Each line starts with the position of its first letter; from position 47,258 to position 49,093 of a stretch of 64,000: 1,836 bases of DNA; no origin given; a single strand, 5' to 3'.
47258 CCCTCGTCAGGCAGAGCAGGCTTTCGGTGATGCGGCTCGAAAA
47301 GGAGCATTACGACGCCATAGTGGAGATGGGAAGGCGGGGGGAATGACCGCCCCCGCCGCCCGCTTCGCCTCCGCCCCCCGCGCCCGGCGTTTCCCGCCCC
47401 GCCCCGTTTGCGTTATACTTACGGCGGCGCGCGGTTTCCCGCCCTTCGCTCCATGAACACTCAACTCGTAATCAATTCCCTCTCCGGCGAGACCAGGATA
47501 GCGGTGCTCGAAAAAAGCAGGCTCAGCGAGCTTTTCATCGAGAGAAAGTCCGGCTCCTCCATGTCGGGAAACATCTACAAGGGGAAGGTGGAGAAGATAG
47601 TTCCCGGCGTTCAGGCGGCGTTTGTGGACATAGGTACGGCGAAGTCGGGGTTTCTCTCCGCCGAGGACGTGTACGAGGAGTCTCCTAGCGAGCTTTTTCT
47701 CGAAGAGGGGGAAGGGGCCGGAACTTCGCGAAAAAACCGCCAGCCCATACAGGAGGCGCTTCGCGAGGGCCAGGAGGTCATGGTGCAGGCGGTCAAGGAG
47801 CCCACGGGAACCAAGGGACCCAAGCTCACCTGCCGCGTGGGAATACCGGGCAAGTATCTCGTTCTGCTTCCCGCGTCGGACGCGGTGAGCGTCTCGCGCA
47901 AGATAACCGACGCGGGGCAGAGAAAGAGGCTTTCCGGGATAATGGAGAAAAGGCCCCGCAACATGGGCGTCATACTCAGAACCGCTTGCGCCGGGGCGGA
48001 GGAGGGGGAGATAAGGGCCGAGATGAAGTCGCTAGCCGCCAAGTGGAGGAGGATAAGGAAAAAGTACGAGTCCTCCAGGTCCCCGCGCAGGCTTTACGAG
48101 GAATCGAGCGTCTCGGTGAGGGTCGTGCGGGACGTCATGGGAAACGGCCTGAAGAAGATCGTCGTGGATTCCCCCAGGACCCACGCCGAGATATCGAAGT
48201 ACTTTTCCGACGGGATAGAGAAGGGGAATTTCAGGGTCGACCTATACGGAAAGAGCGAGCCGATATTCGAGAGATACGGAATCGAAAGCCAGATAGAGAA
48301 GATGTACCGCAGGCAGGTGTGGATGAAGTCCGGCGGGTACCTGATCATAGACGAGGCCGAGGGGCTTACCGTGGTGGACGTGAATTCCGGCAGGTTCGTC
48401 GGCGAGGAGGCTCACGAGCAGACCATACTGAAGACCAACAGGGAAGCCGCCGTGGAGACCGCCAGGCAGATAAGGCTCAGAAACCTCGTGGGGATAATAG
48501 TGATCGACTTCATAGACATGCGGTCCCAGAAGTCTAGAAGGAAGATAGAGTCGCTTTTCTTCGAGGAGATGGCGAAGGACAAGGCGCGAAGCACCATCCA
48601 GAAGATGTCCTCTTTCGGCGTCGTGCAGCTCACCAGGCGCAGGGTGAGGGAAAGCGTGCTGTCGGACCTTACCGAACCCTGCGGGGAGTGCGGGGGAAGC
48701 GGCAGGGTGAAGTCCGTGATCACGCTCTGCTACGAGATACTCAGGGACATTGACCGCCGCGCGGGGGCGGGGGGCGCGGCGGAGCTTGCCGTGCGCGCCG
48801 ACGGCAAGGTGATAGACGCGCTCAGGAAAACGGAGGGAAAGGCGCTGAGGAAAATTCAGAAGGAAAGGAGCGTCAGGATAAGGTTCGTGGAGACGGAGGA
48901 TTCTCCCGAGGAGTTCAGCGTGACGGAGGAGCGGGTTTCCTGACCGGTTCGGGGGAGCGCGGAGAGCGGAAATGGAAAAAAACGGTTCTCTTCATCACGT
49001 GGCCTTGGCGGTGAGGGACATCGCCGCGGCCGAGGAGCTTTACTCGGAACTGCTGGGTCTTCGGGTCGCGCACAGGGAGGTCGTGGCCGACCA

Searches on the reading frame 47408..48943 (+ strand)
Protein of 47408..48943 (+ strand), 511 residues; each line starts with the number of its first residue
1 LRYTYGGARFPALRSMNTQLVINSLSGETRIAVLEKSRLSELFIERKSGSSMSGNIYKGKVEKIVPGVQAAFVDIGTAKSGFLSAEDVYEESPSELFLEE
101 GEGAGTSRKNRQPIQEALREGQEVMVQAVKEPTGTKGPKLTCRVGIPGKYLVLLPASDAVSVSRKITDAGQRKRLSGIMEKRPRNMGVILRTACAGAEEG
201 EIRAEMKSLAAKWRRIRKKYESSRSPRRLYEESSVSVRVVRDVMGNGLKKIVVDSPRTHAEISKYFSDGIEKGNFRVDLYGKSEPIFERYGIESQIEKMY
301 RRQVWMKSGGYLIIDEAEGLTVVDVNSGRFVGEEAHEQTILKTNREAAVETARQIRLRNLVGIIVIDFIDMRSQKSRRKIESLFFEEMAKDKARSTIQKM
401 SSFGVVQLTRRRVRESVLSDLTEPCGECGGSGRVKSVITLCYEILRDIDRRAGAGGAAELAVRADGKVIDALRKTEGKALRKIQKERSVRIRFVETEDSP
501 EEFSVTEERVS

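Call 5: search_protein_families(library=pfam, proteins=[window:47408-48943:+], max_evalue=0.01)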
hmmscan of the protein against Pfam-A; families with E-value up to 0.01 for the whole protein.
window:47408-48943:+ (511 aa): 3 families
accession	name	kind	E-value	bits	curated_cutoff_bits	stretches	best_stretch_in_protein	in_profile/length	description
PF10150.14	RNase_E_G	-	2.1e-94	316.4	25.5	1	146-413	2-270/270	Ribonuclease E/G family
PF20833.2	RNase_E_G_Thio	-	8.6e-08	32.7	26.8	1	424-498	1-75/86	RNase E/G, Thioredoxin-like domain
PF00575.29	S1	-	0.00065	20.5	22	1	52-130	3-61/74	S1 RNA binding domain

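Call 12: find_related_loci(query=window:47453-48943:+, collection=genome_contigs, flank=10000)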
Query window:47453-48943:+ (496 aa) in genome_contigs; peptide patterns used: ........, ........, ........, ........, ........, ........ (x = any residue, [..] = any of these).
599 stretches matched a pattern (row limit reached: there are more); 511 encode a relative of the query (tblastn E <= 1e-3); the best 80 are kept; 80 distinct loci.
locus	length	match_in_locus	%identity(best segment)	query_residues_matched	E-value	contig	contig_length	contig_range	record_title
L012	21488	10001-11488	84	1-496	0e+0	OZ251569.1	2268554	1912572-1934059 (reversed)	MAG: Thermodesulfobacteriota bacterium isolate 35404873-1dcd-4dbd-b155-cc8a8283caff genome assembly, chromosome: 1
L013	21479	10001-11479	71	1-493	0e+0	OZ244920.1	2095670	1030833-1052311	MAG: Thermodesulfobacteriota bacterium isolate b9bca27b-65d2-4e2f-9395-4ed0975bd336 genome assembly, chromosome: 1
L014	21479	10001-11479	71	1-493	0e+0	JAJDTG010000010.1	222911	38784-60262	MAG: Candidatus Dadabacteria bacterium isolate jk18x11bins.6 k141_822077, whole genome shotgun sequence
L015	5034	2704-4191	67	1-496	0e+0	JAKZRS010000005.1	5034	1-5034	MAG: Thermodesulfobacteriota bacterium isolate Langseth_MAG_00013 Langseth_MAG_00013_000000000005, whole genome shotgun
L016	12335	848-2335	68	1-496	0e+0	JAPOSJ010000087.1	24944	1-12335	MAG: Candidatus Dadabacteria bacterium isolate CAR2_bin_20 NODE_678_length_24944_cov_5.0321, whole genome shotgun sequen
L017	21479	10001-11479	70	1-493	0e+0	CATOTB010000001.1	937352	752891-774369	MAG: Candidatus Dadabacteria bacterium isolate 53d7d3e8-6880-4aca-9e2b-20875a3a41b8 genome assembly, contig: contig_1, w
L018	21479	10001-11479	70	1-493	0e+0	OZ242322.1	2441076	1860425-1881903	MAG: Thermodesulfobacteriota bacterium isolate 3e42ac3d-59cd-46c6-8b9e-c6275ce6f8c4 genome assembly, chromosome: 1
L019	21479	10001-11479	70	1-493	0e+0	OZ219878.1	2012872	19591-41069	MAG: Thermodesulfobacteriota bacterium isolate 5b8d878f-b741-4c1d-a9b4-bc29eff46044 genome assembly, chromosome: 1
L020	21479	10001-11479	70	1-493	0e+0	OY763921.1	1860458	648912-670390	MAG: Thermodesulfobacteriota bacterium isolate 558d1e46-7206-424d-903a-c7a0170f7b97 genome assembly, chromosome: 1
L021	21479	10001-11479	70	1-493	0e+0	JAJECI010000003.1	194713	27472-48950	MAG: Candidatus Dadabacteria bacterium isolate jk18xAbins.11 k141_1340669, whole genome shotgun sequence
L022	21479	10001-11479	70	1-493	0e+0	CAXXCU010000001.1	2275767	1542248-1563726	MAG: Thermodesulfobacteriota bacterium isolate 4efedf9e-3e77-46ca-ab62-2aefeacd466c genome assembly, contig: contig_1, w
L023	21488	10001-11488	69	1-496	0e+0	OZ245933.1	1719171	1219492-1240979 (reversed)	MAG: Thermodesulfobacteriota bacterium isolate 263b4f05-1b2c-42db-935d-865eb6a8296e genome assembly, chromosome: 1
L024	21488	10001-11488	69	1-495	0e+0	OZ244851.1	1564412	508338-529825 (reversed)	MAG: Thermodesulfobacteriota bacterium isolate 32987e0f-ffa3-4188-b858-a910181e196f genome assembly, chromosome: 1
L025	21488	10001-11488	69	1-496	0e+0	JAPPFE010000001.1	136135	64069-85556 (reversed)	MAG: Candidatus Dadabacteria bacterium isolate RHO1_bin_23 NODE_262_length_136135_cov_40.183142, whole genome shotgun se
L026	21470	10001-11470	70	1-490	0e+0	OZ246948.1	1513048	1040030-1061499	MAG: Thermodesulfobacteriota bacterium isolate d696c60b-6efb-4378-b5c3-90a1f47793ec genome assembly, chromosome: 1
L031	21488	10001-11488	68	1-496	0e+0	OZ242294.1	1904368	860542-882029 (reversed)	MAG: Thermodesulfobacteriota bacterium isolate dbd6f23f-7201-4405-b442-69d0362d048f genome assembly, chromosome: 1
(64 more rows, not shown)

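Call 35: search_protein_families(library=pfam, proteins=[L013:12849-15470:+, L013:16153-17148:+, L013:17114-17911:+, L013:12229-12858:+, L031:12384-14327:-, L031:15341-16444:+, L031:14401-15162:+], max_evalue=0.001)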
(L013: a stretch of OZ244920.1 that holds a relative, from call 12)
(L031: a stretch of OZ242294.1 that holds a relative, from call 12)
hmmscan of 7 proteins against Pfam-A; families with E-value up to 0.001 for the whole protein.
L013:12849-15470:+ (873 aa): 3 families
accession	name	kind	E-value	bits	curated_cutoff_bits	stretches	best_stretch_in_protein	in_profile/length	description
PF00082.27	Peptidase_S8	-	6.8e-35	121.2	21.8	1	366-715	1-288/288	Subtilase family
PF01483.27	P_proprotein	-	1.3e-14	54.4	21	1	779-864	2-86/86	Proprotein convertase P-domain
PF03160.20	Calx-beta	-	3.3e-08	34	27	1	51-149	16-117/119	Calx-beta domain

L013:16153-17148:+ (331 aa): 8 families
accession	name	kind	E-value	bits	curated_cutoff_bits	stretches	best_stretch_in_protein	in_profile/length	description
PF01370.27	Epimerase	-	1.5e-27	97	20.9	1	3-222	2-234/240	NAD dependent epimerase/dehydratase family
PF01073.25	3Beta_HSD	-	5.5e-21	75.3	22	1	3-173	1-185/280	3-beta hydroxysteroid dehydrogenase/isomerase family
PF13460.12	NAD_binding_10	-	1.9e-17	64.2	27.2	1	6-169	1-146/184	NAD(P)H-binding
PF07993.18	NAD_binding_4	-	6.6e-15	55.4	20.1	1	53-174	78-210/258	Male sterility protein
PF05368.20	NmrA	-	4.5e-11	43.3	27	1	3-112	6-107/298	NmrA-like family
PF02719.21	Polysacc_synt_2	-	6.1e-09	35.9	20.2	1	41-115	53-131/293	Polysaccharide biosynthesis protein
PF16363.11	GDP_Man_Dehyd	-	5.8e-08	33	27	1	4-149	2-162/332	GDP-mannose 4,6 dehydratase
PF04321.23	RmlD_sub_bind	-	1e-05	25.3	27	1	3-155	4-140/287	RmlD substrate binding domain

L013:17114-17911:+ (265 aa): 2 families
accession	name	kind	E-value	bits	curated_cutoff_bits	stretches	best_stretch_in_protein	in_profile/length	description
PF02544.21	Steroid_dh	-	7.6e-53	179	22.6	1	117-265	2-150/150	3-oxo-5-alpha-steroid 4-dehydrogenase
PF06966.17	DUF1295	-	2.7e-05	24.2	20.4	1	158-230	122-195/235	Protein of unknown function (DUF1295)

L013:12229-12858:+ (209 aa): 0 families

L031:12384-14327:- (647 aa): 3 families
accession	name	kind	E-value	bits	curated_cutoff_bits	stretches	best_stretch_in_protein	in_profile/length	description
PF14236.12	DruA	-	5.4e-22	78.8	27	1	82-225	60-221/297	Druantia protein DruA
PF13808.11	DDE_Tnp_1_assoc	-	9.6e-12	45.3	32.3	1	283-375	2-87/88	DDE_Tnp_1-associated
PF01609.27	DDE_Tnp_1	-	1.1e-09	38.8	23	1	384-598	5-182/200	Transposase DDE domain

L031:15341-16444:+ (367 aa): 6 families
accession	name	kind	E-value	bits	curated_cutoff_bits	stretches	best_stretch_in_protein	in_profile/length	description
PF01370.27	Epimerase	-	1.6e-26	93.6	20.9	1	15-258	1-230/240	NAD dependent epimerase/dehydratase family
PF16363.11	GDP_Man_Dehyd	-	2.5e-17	63.8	27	1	16-192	1-173/332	GDP-mannose 4,6 dehydratase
PF01073.25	3Beta_HSD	-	2.7e-17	63.1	22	1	16-256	1-232/280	3-beta hydroxysteroid dehydrogenase/isomerase family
PF07993.18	NAD_binding_4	-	2.6e-13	50.1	20.1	1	17-214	1-213/258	Male sterility protein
PF13460.12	NAD_binding_10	-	9.2e-10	39.1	27.2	1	19-140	1-101/184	NAD(P)H-binding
PF05368.20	NmrA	-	4.5e-07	30.2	27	1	15-94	5-78/298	NmrA-like family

L031:14401-15162:+ (253 aa): 2 families
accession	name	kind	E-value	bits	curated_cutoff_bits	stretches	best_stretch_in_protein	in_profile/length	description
PF02544.21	Steroid_dh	-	1.1e-53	181.7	22.6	1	105-253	2-150/150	3-oxo-5-alpha-steroid 4-dehydrogenase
PF06966.17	DUF1295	-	1.2e-06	28.6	20.4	1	146-218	122-195/235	Protein of unknown function (DUF1295)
